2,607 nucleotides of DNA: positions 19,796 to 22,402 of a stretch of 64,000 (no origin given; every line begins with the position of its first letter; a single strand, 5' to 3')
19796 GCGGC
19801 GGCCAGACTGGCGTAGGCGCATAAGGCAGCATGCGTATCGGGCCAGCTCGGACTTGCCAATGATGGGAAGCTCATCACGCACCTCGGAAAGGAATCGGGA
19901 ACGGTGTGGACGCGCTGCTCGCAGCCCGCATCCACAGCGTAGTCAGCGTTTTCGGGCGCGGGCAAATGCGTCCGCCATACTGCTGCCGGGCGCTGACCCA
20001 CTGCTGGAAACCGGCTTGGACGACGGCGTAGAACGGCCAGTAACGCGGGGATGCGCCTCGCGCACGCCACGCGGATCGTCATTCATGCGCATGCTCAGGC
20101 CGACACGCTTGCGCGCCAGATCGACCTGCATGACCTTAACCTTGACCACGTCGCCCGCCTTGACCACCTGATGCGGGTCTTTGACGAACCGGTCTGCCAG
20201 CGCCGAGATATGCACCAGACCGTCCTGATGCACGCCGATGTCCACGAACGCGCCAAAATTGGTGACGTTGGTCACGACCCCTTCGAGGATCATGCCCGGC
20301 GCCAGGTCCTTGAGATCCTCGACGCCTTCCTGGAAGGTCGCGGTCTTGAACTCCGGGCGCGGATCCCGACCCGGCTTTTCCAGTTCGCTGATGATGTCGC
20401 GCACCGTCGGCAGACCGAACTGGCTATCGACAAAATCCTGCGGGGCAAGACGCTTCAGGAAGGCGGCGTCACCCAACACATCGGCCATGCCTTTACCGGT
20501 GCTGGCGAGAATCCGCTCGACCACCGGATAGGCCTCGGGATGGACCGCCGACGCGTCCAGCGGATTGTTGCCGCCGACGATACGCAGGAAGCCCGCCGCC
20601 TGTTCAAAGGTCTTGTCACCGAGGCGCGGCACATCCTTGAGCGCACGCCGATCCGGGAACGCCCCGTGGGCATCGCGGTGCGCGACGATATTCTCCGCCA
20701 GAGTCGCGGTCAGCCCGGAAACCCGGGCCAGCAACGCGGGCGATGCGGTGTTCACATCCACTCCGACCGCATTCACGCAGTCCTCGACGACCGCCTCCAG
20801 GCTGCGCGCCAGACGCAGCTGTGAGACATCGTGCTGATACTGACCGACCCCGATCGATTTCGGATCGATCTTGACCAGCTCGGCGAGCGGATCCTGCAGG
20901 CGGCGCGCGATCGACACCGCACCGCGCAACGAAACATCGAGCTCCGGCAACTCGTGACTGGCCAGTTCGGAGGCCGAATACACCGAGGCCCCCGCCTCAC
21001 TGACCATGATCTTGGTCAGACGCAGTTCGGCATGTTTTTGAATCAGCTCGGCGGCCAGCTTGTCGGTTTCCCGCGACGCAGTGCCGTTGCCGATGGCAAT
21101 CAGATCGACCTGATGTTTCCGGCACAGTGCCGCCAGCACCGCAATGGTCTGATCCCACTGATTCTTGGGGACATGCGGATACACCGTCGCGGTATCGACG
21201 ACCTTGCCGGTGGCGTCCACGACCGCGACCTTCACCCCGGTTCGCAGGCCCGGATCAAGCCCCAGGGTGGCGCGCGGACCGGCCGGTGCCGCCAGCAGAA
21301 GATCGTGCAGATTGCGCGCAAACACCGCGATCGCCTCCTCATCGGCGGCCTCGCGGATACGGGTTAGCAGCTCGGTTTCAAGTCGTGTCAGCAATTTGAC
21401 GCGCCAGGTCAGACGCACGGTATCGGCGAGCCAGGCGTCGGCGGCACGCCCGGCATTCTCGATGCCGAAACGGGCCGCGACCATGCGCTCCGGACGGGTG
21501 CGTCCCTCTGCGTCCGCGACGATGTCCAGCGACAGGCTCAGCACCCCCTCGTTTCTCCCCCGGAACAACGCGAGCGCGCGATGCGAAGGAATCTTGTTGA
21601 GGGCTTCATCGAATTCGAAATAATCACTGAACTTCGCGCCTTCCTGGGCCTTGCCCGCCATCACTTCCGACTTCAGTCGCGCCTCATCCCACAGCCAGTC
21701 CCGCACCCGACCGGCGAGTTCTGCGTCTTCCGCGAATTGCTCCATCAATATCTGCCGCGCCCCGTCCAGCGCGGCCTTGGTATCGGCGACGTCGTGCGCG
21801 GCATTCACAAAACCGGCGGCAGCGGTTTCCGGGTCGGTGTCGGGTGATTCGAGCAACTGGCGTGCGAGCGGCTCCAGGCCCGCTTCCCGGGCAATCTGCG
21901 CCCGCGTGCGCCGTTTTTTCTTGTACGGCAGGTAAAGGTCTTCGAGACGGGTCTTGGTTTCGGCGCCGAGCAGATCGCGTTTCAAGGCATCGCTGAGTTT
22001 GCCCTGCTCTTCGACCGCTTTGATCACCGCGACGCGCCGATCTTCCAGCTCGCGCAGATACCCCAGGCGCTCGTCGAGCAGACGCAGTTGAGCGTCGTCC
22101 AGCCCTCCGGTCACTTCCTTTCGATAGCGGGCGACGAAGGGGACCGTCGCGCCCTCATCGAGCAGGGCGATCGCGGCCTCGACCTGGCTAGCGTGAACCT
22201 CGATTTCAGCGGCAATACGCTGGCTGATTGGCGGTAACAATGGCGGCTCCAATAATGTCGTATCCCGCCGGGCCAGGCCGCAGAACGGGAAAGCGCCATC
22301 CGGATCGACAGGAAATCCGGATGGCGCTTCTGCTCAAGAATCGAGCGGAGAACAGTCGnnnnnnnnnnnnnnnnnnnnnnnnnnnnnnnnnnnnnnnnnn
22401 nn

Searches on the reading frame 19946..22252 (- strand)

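Call 72: search_protein_families(library=pfam, proteins=[window:19946-22252:-], max_evalue=0.0001)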
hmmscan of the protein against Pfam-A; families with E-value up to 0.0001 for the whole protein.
window:19946-22252:- (769 aa): 8 families
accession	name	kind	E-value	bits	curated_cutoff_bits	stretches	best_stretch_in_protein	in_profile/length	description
PF22706.1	Tex_central_region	-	2.4e-73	246.3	27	1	137-311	2-178/178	Tex central region-like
PF16921.10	Tex_YqgF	-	9.9e-54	181.6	27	1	328-453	2-126/126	Tex protein YqgF-like domain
PF09371.15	Tex_N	-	8.4e-29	99.6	32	1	9-81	3-75/75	Tex-like protein N-terminal domain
PF12836.13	HHH_3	-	4.2e-27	94.5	27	1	493-557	1-65/65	Helix-hairpin-helix motif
PF17674.7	HHH_9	-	2.3e-24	86.5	23.1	1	563-632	1-70/70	HHH domain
PF00575.29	S1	-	2.8e-22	79.3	22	1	651-722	3-74/74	S1 RNA binding domain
PF14639.11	YqgF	-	2.6e-07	31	35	1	340-460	21-147/150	Holliday-junction resolvase-like of SPT6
PF23459.1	S1_RRP5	-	6.3e-07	30.3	27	1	650-720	1-71/72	RRP5 S1 domain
